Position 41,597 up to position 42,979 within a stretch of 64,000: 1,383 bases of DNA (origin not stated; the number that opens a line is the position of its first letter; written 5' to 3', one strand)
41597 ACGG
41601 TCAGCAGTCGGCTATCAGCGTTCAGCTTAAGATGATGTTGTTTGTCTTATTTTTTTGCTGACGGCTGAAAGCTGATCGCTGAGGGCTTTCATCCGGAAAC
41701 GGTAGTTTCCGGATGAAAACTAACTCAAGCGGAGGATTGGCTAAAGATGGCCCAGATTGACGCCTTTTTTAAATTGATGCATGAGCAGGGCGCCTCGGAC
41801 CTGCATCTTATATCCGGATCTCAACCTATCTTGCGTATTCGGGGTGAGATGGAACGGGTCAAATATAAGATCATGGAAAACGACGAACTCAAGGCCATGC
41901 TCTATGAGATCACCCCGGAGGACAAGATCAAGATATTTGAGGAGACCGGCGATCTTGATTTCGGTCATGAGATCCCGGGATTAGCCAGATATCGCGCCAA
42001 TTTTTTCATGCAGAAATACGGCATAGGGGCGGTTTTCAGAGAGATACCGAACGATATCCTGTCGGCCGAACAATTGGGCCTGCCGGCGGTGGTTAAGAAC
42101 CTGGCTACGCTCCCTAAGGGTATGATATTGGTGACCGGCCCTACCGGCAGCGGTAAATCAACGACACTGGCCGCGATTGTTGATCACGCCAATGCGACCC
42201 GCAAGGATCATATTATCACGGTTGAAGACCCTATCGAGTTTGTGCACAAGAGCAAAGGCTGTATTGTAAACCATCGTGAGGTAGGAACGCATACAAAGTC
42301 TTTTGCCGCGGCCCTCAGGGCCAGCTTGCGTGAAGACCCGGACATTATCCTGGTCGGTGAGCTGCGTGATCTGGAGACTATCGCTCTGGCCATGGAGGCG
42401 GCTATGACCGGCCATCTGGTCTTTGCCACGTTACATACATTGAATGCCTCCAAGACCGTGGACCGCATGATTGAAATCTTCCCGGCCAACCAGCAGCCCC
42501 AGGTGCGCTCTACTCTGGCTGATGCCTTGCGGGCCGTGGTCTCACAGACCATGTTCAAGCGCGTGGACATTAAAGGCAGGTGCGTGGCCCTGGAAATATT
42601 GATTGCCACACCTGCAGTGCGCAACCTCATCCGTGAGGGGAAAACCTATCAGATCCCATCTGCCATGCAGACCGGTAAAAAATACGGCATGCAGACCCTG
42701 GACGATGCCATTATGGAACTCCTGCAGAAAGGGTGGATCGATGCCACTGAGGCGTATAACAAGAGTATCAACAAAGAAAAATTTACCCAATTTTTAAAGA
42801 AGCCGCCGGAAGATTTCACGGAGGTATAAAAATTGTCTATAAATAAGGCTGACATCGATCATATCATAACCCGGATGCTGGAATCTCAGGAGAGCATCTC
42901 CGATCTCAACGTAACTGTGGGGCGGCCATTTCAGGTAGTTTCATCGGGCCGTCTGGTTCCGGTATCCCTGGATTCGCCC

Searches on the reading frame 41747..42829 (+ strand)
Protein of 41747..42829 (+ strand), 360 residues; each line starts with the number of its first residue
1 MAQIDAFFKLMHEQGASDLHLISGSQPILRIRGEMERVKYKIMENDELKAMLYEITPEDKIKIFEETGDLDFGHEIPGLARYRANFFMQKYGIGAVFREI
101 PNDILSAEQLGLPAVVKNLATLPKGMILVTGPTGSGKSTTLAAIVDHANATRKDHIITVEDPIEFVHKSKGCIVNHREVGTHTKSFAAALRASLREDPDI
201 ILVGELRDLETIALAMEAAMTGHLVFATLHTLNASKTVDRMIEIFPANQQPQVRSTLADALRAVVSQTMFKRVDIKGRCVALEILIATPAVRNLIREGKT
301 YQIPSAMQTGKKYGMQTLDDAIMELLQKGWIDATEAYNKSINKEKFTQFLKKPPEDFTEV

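Call 39: find_encoding_contigs(protein=window:41747-42829:+, flank=3000, max_places=10)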
Protein window:41747-42829:+ (360 aa): no gene with exactly this product is on record in the collection.

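Call 40: find_homologous_proteins(query=window:41747-42829:+, max_evalue=1e-100)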
Query window:41747-42829:+ (360 aa): 7996 proteins with E <= 1e-100 among 8000 candidates; the best 120 are listed.
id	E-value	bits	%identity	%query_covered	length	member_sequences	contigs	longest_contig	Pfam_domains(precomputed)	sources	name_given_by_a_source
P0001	1.2e-233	792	99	100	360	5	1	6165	PF00437.27,PF13555.13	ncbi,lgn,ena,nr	ncbi:MAG: type IV pilus twitching motility protein PilT [Desulfovibrionales bacterium]|nr:type IV pi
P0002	5.6e-227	770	96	100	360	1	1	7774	PF00437.27,PF13555.13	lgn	-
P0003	7.0e-226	766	96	100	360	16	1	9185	PF00437.27,PF13555.13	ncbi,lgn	-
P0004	1.1e-225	766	96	100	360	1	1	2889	PF00437.27,PF13555.13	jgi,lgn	jgi:twitching motility protein PilT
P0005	5.0e-225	764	96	100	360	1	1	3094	PF00437.27,PF13555.13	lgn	-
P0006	8.9e-213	723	90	100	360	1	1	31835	PF00437.27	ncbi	-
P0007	1.4e-209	713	88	100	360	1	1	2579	PF00437.27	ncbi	-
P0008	9.4e-208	707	87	100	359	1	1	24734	PF00437.27,PF13191.13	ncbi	ncbi:MAG: type IV pilus twitching motility protein PilT [Pseudomonadota bacterium]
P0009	1.5e-204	696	86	100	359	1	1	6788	PF00437.27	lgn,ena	-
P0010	6.8e-203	691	84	100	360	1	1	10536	PF00437.27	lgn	-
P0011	2.2e-201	686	84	100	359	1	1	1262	PF00437.27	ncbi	-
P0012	4.3e-197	672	82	100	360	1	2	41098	PF00437.27,PF13555.13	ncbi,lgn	-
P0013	5.4e-197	671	82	100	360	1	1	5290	PF00437.27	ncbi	-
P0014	7.3e-197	671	82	100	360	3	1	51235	PF00437.27,PF13555.13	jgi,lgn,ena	-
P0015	9.2e-197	671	81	100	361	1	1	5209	PF00437.27,PF13555.13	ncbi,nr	ncbi:MAG: type IV pilus twitching motility protein PilT [Deltaproteobacteria bacterium]|nr:type IV p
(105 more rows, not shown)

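Call 41: find_encoding_contigs(protein=P0001, flank=3000, max_places=4)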
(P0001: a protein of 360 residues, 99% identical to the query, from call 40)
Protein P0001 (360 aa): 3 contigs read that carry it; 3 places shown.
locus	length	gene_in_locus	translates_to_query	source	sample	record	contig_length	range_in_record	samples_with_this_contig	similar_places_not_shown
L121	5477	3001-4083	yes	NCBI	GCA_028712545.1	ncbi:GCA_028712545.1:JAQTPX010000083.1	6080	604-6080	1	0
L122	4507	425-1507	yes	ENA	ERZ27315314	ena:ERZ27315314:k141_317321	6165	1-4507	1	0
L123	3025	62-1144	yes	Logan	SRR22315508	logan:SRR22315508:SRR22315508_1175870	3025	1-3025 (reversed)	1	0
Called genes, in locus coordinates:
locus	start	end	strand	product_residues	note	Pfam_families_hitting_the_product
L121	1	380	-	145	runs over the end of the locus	-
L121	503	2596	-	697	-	PF00009:GTP_EFTU, PF22042:EF-G_D2, PF03144:GTP_EFTU_D2, PF14492:EFG_III, PF16658:RF3_C (weak), PF03764:EFG_IV, PF00679:EFG_C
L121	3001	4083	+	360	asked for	PF00437:T2SSE, PF13555:AAA_29 (faint)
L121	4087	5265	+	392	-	PF00437:T2SSE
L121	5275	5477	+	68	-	PF13717:Zn_ribbon_4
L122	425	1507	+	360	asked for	PF00437:T2SSE, PF13555:AAA_29 (faint)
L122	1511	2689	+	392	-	PF00437:T2SSE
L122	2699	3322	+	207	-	PF13717:Zn_ribbon_4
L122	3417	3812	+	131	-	PF18894:PhageMetallopep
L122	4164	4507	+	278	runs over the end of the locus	-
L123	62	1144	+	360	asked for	PF00437:T2SSE, PF13555:AAA_29 (faint)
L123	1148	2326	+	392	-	PF00437:T2SSE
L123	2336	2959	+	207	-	PF13717:Zn_ribbon_4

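Call 42: find_encoding_contigs(protein=P0003, flank=3000, max_places=4)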
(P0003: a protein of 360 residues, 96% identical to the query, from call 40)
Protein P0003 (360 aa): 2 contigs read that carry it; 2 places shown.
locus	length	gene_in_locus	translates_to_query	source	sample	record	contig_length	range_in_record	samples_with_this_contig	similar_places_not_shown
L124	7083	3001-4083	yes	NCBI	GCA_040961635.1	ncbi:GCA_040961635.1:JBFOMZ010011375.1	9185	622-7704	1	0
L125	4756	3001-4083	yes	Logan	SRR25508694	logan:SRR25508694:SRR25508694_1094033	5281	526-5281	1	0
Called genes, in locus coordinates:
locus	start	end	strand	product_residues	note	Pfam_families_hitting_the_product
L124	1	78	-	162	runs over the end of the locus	PF00994:MoCF_biosynth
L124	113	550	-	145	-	-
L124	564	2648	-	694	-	PF00009:GTP_EFTU, PF01926:MMR_HSR1 (faint), PF03144:GTP_EFTU_D2, PF22042:EF-G_D2, PF14492:EFG_III, PF16658:RF3_C (weak), PF03764:EFG_IV, PF00679:EFG_C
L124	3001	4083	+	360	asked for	PF00437:T2SSE, PF13555:AAA_29 (faint)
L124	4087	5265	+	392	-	PF00437:T2SSE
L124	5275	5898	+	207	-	PF13717:Zn_ribbon_4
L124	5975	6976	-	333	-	PF10263:SprT-like, PF10979:DUF2786, PF23771:DUF7168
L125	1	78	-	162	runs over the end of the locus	PF00994:MoCF_biosynth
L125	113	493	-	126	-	-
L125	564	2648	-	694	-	PF00009:GTP_EFTU, PF01926:MMR_HSR1 (faint), PF03144:GTP_EFTU_D2, PF22042:EF-G_D2, PF14492:EFG_III, PF16658:RF3_C (weak), PF03764:EFG_IV, PF00679:EFG_C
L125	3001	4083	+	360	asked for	PF00437:T2SSE, PF13555:AAA_29 (faint)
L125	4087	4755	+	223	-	?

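Call 43: find_encoding_contigs(protein=P0006, flank=3000, max_places=4)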
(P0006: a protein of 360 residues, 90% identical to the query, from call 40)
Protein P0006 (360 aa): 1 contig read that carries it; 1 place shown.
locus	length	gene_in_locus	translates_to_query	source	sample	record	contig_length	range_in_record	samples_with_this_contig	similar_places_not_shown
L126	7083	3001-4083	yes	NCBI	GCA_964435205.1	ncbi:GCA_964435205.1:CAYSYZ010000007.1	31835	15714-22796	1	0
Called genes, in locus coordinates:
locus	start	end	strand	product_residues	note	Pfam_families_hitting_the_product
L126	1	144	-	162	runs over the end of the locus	PF00994:MoCF_biosynth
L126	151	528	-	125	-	-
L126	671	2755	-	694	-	PF00009:GTP_EFTU, PF01926:MMR_HSR1 (weak), PF03144:GTP_EFTU_D2, PF22042:EF-G_D2, PF14492:EFG_III, PF03764:EFG_IV, PF00679:EFG_C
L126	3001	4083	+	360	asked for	PF00437:T2SSE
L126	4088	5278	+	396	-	PF00437:T2SSE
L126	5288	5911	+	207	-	PF13717:Zn_ribbon_4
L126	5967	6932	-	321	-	PF00005:ABC_tran, PF13304:AAA_21 (faint), PF08352:oligo_HPY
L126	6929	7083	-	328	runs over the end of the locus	PF00005:ABC_tran, PF08352:oligo_HPY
